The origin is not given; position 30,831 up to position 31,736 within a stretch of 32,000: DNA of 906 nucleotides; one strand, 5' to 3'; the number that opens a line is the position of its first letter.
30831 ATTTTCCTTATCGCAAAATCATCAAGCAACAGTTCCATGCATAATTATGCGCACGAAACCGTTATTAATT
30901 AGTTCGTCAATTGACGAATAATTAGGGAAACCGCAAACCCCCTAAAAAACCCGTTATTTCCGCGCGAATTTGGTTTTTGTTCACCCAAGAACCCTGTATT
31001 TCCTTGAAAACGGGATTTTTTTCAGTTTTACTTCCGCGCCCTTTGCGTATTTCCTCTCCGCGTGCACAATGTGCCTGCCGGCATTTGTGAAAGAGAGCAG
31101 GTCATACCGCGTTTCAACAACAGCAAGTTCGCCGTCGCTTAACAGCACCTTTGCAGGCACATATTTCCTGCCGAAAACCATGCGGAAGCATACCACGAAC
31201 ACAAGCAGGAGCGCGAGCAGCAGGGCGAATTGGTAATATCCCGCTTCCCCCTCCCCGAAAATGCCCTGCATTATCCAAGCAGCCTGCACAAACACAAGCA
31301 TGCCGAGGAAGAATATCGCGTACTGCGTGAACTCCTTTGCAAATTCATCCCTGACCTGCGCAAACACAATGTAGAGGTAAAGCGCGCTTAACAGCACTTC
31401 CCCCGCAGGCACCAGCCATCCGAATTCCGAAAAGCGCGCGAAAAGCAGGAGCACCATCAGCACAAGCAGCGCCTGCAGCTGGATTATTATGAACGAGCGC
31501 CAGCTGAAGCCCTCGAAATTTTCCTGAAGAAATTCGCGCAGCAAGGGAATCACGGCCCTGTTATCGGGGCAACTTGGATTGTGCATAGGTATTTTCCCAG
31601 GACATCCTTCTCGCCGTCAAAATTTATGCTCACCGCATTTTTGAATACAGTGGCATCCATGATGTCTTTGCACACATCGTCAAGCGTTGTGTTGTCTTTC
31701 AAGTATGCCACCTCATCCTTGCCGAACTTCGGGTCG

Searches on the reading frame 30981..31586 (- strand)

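Call 83: search_protein_families(library=pfam, proteins=[window:30981-31586:-], max_evalue=0.0001)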
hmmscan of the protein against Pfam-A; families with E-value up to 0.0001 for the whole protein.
window:30981-31586:- (201 aa): 1 family
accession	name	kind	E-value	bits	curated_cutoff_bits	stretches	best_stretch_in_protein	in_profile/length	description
PF09874.14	DUF2101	-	1.4e-07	31.9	22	1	33-188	34-190/206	Predicted membrane protein (DUF2101)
